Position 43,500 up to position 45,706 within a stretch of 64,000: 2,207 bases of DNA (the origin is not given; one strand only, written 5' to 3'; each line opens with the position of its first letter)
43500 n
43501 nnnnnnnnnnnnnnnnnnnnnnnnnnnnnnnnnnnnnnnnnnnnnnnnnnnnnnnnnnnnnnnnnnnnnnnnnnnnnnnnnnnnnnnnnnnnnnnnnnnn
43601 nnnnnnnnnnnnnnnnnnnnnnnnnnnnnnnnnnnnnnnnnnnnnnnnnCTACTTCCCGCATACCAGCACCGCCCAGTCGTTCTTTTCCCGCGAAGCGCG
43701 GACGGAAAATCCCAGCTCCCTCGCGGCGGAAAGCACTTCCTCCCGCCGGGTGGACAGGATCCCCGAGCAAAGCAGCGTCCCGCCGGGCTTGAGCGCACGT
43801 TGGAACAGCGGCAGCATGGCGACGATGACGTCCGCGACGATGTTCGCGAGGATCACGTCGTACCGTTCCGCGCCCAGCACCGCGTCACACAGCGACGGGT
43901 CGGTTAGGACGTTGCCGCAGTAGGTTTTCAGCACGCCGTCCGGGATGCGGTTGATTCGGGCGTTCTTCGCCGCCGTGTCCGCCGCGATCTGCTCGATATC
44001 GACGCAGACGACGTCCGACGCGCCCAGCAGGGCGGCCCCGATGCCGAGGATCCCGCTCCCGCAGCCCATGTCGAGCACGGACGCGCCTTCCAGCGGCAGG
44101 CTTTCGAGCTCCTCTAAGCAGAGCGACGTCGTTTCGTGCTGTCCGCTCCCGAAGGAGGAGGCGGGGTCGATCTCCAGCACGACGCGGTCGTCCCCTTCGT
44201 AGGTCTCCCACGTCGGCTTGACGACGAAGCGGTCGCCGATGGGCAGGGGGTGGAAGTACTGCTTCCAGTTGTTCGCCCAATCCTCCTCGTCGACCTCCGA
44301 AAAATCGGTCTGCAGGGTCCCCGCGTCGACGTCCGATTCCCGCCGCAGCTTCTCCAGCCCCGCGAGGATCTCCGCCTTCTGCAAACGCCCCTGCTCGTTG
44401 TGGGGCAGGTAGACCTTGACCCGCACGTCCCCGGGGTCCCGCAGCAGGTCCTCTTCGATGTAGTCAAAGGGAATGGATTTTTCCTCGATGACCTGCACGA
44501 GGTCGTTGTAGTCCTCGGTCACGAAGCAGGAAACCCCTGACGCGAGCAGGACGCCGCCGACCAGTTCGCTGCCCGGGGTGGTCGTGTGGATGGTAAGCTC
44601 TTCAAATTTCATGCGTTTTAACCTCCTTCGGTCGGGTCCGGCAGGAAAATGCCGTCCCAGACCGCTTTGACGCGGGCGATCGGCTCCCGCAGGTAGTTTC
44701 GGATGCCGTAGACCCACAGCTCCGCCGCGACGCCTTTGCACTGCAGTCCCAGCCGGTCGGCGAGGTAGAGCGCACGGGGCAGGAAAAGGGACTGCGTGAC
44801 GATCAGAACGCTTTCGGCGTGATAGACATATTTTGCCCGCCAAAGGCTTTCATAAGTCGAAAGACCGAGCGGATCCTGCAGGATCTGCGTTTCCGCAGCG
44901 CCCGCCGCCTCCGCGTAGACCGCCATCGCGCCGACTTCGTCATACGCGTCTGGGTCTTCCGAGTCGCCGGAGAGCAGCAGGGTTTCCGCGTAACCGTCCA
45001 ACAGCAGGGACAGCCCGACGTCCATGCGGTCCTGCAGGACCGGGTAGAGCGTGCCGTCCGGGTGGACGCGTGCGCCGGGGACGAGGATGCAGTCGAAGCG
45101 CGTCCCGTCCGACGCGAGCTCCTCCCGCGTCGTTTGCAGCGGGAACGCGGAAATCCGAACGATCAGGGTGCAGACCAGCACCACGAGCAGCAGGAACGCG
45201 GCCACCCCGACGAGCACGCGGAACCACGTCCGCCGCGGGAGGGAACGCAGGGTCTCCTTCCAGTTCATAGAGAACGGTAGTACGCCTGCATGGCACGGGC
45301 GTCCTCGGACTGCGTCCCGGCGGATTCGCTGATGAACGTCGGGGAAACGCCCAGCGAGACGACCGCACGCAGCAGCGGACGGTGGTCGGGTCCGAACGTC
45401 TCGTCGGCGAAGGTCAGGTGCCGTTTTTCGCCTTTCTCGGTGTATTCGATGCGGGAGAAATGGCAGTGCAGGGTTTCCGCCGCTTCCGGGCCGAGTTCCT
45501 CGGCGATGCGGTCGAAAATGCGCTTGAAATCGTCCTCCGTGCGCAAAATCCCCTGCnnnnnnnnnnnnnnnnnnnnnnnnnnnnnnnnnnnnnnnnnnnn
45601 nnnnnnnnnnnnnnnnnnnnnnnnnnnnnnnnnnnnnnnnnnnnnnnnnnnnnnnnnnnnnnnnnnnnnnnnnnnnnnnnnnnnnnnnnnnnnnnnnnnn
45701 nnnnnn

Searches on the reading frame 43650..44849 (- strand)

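Call 12: search_protein_families(library=pfam, proteins=[window:43650-44849:-], max_evalue=0.001)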
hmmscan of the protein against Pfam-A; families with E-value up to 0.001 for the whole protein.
window:43650-44849:- (399 aa): 9 families
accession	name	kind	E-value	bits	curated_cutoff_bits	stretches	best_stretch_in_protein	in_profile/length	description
PF06325.19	PrmA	-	7e-73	246.1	22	1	82-396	2-292/296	Ribosomal protein L11 methyltransferase (PrmA)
PF05175.20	MTS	-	1.9e-07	31.3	23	1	241-319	20-95/170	Methyltransferase small domain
PF13649.12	Methyltransf_25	-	2.4e-07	31.8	27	1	258-357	1-97/97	Methyltransferase domain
PF13489.12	Methyltransf_23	-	8.6e-07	29.3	27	1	245-368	10-123/164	Methyltransferase domain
PF13847.12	Methyltransf_31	-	2.5e-06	27.7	27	1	255-363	4-111/145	Methyltransferase domain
PF08242.18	Methyltransf_12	-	2.2e-05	25.5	30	1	259-359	1-98/98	Methyltransferase domain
PF08241.18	Methyltransf_11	-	2.3e-05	25.4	21.2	1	259-361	1-95/95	Methyltransferase domain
PF03602.21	Cons_hypoth95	-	9e-05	22.7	24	1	253-302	40-89/182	Conserved hypothetical protein 95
PF10294.15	Methyltransf_16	-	0.00018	21.8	21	1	249-335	41-126/174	Lysine methyltransferase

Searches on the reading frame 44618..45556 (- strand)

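Call 12: search_protein_families(library=pfam, proteins=[window:44618-45556:-], max_evalue=0.001)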
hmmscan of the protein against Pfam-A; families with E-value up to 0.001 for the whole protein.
window:44618-45556:- (312 aa): 1 family
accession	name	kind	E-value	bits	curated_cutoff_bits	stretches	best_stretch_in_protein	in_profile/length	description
PF02698.23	DUF218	-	3.9e-17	62.9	27.6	1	155-276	1-105/133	DUF218 domain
